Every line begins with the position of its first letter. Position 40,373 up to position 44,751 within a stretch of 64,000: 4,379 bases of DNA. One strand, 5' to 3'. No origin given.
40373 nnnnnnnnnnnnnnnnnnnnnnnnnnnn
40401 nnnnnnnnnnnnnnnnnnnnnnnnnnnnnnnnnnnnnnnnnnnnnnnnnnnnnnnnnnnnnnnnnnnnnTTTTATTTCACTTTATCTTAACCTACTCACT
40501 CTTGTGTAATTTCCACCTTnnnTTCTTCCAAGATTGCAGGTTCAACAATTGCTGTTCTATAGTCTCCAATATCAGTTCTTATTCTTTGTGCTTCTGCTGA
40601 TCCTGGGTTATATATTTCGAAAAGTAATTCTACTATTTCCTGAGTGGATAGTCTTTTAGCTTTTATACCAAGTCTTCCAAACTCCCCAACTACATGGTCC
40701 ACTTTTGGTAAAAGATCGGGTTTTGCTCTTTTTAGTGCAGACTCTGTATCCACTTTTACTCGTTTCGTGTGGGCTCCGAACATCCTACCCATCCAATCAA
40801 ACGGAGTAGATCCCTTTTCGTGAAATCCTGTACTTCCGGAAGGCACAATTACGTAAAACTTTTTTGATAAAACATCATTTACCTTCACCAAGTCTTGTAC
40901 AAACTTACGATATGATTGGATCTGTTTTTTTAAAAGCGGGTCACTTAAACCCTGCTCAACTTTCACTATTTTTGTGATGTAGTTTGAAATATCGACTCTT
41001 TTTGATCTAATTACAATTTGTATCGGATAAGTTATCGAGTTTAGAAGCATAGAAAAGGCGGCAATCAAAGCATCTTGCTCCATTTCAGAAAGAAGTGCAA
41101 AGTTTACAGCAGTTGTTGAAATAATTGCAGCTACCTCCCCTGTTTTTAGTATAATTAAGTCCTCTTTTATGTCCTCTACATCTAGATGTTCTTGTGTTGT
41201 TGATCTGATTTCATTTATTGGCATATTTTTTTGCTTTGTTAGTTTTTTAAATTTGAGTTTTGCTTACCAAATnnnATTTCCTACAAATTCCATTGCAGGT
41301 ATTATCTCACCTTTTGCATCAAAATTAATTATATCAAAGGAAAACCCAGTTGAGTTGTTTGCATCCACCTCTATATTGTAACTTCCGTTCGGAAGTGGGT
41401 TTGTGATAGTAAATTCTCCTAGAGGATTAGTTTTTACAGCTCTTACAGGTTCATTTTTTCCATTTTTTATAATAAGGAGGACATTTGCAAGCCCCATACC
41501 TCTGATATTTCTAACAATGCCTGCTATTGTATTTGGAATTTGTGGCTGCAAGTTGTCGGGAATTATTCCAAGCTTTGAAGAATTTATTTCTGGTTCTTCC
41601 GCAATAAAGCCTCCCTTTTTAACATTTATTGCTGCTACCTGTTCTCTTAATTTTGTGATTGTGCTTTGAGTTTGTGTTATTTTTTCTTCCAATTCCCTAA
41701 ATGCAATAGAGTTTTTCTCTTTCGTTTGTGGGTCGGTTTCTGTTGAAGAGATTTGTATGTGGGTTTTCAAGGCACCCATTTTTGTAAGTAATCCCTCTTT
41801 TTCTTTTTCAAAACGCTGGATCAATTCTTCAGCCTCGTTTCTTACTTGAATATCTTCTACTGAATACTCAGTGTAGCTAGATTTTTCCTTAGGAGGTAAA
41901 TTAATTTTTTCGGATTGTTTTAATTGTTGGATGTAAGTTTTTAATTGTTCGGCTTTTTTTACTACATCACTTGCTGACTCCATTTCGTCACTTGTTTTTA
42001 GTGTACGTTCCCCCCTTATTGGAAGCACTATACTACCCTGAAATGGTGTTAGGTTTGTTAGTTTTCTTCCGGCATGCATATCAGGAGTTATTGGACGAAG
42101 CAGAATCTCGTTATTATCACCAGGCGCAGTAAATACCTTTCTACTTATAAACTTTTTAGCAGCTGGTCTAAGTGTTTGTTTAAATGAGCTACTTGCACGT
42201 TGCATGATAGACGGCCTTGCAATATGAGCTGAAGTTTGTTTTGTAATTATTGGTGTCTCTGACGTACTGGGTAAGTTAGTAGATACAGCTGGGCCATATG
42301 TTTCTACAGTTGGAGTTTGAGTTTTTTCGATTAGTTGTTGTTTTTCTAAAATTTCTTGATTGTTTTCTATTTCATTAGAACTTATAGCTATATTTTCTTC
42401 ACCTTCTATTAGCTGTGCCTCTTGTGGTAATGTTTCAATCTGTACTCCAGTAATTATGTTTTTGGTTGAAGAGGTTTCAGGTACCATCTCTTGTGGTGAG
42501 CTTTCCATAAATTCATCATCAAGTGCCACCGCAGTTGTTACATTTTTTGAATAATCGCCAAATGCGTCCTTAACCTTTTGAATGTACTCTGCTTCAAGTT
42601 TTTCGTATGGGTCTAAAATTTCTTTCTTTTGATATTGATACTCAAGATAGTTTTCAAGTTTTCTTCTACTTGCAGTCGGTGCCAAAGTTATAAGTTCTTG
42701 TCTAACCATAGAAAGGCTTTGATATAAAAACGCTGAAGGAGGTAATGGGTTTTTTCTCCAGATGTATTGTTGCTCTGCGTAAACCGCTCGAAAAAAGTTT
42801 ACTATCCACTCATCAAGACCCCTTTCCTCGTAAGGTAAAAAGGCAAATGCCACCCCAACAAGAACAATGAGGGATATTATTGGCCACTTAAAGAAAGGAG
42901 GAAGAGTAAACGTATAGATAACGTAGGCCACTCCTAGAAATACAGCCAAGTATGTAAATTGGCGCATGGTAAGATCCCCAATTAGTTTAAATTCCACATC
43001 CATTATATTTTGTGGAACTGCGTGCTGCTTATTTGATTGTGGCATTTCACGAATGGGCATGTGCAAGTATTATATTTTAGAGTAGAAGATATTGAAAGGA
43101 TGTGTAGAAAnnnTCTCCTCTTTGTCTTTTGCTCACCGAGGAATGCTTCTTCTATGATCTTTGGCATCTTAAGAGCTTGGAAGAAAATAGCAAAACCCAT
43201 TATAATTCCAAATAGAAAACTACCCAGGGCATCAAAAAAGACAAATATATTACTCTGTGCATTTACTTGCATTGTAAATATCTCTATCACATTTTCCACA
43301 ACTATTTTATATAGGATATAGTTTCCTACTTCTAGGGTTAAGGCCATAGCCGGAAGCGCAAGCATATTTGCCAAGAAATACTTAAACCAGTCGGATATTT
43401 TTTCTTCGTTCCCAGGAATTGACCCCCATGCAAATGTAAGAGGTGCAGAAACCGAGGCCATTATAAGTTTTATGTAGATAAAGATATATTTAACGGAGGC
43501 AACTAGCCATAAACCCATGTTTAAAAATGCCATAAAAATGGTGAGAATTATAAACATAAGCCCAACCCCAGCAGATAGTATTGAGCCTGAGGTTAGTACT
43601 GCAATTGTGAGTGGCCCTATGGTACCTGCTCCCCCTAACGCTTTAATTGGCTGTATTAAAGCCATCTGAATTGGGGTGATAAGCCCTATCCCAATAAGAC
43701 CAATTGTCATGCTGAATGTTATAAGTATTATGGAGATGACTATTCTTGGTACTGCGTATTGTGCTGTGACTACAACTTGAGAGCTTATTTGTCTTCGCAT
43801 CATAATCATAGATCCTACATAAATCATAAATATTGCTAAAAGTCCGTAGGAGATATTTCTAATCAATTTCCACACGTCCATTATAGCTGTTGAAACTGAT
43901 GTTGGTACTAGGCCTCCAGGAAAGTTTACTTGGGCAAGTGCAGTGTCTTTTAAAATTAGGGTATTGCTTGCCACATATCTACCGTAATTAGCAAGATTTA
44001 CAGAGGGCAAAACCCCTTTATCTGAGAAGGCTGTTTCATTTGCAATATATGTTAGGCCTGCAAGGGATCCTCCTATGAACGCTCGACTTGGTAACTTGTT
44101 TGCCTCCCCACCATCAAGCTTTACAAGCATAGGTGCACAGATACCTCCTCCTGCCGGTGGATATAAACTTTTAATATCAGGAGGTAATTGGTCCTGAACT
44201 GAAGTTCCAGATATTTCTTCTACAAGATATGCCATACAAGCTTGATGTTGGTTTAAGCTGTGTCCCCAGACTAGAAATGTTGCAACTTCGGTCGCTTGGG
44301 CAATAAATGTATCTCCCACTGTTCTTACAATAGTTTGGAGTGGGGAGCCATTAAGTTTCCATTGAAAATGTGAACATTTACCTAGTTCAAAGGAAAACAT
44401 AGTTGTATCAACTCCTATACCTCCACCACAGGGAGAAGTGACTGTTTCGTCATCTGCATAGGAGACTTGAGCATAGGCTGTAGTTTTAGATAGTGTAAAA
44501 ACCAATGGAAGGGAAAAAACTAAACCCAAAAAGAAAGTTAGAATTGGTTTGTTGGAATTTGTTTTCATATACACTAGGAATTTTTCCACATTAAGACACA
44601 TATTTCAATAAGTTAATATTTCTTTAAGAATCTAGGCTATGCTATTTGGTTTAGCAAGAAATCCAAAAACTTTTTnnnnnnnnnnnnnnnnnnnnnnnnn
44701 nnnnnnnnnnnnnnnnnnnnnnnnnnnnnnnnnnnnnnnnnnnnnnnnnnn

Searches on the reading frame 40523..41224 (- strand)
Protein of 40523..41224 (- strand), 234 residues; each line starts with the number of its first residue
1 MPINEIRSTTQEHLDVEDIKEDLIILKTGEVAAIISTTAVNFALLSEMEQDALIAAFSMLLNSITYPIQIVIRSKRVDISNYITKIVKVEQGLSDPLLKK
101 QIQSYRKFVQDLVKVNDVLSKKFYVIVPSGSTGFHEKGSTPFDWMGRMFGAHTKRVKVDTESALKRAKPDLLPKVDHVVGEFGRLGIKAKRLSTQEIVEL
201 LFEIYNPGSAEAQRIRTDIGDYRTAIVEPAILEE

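Call 5: search_protein_families(library=pfam, proteins=[window:40523-41224:-], max_evalue=0.01)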
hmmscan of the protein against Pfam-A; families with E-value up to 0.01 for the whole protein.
window:40523-41224:- (234 aa): 0 families

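Call 8: search_protein_families(library=ncbifam, proteins=[window:40523-41224:-], max_evalue=1)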
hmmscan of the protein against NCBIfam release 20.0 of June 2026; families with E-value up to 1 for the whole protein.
window:40523-41224:- (234 aa): 4 families
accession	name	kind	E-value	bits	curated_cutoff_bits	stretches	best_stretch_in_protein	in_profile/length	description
NF045975.1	VirB4_plasma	equivalog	7.7e-10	37.1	590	1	10-128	104-234/894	Mbov_0397 family ICE element conjugal transfer ATPase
NF041427.1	TrsD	subfamily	9.1e-10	38.7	200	1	3-127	8-142/201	TrsD/TraD family conjugative transfer protein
TIGR00929.1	VirB4_CagE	subfamily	0.0024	16.2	643.1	1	20-127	19-118/792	VirB4 family type IV secretion/conjugal transfer ATPase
NF041017.1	DNA_import_CedB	equivalog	0.11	11.1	700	1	12-93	55-137/590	DNA import protein CedB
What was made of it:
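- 40520..41224 (-): TrsD/TraD-family protein (resembles the VirB4 N-terminus). call 8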

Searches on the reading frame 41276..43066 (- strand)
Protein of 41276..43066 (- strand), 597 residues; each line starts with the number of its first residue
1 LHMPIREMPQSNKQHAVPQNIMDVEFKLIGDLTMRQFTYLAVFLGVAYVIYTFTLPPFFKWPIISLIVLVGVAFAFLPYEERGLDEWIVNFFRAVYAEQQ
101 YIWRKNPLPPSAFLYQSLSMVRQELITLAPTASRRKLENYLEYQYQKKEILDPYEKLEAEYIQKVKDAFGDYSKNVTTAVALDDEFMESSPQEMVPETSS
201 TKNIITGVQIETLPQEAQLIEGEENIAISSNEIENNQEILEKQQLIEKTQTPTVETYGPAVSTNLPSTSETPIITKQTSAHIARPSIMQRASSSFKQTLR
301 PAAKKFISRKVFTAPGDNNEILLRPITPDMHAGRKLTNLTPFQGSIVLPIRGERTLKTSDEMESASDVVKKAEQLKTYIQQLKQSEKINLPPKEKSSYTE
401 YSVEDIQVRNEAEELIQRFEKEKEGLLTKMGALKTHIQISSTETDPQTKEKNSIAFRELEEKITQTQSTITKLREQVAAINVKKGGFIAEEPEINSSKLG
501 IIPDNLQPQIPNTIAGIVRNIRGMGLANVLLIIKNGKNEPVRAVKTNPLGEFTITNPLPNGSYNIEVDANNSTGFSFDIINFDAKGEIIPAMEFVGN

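Call 5: search_protein_families(library=pfam, proteins=[window:41276-43066:-], max_evalue=0.01)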
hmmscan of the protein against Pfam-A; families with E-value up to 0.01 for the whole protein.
window:41276-43066:- (597 aa): 2 families
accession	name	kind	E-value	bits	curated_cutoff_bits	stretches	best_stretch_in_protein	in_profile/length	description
PF12666.12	PrgI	-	3.7e-10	40.6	27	1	17-95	2-82/91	PrgI family protein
PF13620.12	CarboxypepD_reg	-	8.1e-07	29.7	32.3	1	513-571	1-58/82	Carboxypeptidase regulatory-like domain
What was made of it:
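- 41273..43066 (-): PrgI (VirB3-like) protein with a CarboxypepD_reg-like C-terminal domain. call 5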

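Call 8: search_protein_families(library=ncbifam, proteins=[window:41276-43066:-], max_evalue=1)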
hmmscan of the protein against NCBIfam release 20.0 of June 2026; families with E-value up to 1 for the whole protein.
window:41276-43066:- (597 aa): 1 family
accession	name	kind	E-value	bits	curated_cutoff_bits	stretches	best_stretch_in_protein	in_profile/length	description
NF053524.1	thylo_ssl2009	equivalog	0.025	15.3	58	1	436-481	48-89/90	ssl2009 family thylakoid membrane protein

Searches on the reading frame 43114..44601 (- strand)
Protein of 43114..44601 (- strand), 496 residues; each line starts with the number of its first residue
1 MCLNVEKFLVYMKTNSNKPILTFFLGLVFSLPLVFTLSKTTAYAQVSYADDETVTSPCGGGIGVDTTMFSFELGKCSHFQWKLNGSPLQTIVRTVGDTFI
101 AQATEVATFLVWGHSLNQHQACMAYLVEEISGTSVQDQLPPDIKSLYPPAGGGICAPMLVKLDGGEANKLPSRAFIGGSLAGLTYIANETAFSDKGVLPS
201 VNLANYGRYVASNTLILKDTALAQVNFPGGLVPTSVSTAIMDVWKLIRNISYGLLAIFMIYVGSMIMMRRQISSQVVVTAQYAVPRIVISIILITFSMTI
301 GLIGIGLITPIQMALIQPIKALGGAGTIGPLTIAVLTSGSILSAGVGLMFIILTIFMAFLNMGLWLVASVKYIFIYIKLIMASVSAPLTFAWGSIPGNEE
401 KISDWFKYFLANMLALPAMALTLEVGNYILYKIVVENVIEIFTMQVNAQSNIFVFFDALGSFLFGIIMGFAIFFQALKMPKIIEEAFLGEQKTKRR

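Call 5: search_protein_families(library=pfam, proteins=[window:43114-44601:-], max_evalue=0.01)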
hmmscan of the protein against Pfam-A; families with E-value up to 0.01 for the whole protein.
window:43114-44601:- (496 aa): 0 families

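Call 8: search_protein_families(library=ncbifam, proteins=[window:43114-44601:-], max_evalue=1)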
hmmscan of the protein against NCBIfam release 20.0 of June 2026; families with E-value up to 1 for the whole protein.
window:43114-44601:- (496 aa): 0 families

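Call 96: search_protein_families(library=pfam, proteins=[window:43114-44601:-], max_evalue=10)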
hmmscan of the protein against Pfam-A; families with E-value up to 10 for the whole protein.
window:43114-44601:- (496 aa): 0 families

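Call 98: search_solved_structures(query=A7, max_evalue=5)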
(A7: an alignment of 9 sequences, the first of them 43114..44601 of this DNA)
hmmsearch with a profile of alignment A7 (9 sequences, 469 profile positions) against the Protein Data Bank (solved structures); distinct sequences matched with E-value up to 5: 2.
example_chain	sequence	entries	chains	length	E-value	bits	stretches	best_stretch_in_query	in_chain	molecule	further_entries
6jfv_A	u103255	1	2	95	0.49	12.7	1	63-127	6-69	Keratin, type I cytoskeletal 14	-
3tnu_A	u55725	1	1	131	1.2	11.4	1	63-126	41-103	Keratin, type I cytoskeletal 14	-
